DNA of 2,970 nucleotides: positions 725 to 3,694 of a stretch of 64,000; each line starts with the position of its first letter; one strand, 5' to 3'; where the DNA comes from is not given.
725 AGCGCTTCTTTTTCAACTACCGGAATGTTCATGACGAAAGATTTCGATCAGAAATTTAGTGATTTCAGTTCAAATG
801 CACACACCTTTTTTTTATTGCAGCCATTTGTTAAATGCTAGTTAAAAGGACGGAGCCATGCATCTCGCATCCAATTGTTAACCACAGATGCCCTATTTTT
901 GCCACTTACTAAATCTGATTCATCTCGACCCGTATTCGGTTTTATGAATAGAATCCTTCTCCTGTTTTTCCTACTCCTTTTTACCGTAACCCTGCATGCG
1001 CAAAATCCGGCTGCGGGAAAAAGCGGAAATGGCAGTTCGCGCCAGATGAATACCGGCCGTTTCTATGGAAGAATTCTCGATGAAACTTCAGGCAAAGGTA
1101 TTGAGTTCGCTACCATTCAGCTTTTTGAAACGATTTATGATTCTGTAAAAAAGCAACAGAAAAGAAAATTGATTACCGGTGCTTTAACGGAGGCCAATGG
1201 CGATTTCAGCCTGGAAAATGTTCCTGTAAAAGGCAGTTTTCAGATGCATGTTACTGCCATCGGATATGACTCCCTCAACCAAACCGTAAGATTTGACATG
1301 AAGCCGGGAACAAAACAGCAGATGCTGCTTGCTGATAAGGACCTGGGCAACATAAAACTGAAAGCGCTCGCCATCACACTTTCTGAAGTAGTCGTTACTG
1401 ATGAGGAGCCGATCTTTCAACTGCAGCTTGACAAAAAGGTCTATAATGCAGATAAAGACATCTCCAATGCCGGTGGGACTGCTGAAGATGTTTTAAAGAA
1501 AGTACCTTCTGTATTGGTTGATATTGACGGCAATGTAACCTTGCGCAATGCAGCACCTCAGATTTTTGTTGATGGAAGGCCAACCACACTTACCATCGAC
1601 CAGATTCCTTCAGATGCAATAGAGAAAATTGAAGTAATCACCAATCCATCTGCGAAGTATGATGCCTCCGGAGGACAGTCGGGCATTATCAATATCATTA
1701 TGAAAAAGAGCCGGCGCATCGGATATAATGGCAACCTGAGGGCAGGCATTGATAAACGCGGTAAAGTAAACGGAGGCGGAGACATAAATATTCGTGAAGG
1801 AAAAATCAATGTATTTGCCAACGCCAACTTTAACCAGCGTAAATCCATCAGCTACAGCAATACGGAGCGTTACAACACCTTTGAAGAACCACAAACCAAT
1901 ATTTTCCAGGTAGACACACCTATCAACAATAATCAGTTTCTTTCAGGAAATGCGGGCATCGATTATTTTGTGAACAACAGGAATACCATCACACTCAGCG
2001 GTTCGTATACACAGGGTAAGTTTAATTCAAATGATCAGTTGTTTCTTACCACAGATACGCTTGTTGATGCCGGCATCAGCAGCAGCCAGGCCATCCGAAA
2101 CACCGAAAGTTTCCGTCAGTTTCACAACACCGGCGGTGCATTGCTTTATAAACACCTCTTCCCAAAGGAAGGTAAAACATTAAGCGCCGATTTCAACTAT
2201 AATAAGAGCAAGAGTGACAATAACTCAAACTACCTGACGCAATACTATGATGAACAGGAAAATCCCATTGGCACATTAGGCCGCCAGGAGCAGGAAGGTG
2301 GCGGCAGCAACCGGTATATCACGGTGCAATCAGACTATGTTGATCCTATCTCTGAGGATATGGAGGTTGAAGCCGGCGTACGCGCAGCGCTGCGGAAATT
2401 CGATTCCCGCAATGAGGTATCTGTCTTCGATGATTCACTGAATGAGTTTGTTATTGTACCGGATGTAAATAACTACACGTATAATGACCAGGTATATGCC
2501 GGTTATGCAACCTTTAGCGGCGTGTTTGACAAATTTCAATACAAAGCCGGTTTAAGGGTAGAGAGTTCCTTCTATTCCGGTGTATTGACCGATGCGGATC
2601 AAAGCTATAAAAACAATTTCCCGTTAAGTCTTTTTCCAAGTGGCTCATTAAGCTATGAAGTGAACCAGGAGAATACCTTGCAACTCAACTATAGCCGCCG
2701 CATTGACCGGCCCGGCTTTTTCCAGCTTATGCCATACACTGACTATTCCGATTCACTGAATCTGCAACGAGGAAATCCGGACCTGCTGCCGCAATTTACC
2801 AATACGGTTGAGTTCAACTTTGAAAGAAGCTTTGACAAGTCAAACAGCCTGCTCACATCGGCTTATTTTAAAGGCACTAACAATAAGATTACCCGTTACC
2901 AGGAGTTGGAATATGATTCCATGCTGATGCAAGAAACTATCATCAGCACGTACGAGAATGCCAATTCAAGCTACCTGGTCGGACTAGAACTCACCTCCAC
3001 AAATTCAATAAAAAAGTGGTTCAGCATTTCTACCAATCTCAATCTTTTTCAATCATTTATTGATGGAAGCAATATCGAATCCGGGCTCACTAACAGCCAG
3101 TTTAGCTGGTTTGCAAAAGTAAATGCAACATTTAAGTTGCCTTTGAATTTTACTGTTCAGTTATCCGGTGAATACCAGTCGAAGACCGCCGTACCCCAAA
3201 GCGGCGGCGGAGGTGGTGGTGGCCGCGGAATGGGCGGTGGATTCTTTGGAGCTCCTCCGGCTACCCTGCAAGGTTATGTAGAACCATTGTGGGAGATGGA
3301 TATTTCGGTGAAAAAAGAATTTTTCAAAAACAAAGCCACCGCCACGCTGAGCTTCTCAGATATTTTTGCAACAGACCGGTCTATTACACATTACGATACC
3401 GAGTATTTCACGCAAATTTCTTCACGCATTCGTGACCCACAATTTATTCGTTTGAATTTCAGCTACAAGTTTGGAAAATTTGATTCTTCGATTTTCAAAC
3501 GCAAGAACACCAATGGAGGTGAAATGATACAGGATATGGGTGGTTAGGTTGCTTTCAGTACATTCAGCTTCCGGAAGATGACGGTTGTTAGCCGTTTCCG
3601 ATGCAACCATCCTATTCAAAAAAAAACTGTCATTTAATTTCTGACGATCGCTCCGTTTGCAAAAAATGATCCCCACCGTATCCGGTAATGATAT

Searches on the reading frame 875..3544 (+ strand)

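Call 70: search_protein_families(library=pfam, proteins=[window:875-3544:+], max_evalue=1e-10)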
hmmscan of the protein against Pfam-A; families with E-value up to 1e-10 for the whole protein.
window:875-3544:+ (890 aa): 1 family
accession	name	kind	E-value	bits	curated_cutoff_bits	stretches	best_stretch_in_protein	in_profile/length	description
PF14905.12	OMP_b-brl_3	-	4.3e-93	313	27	1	427-864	1-408/408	Outer membrane protein beta-barrel family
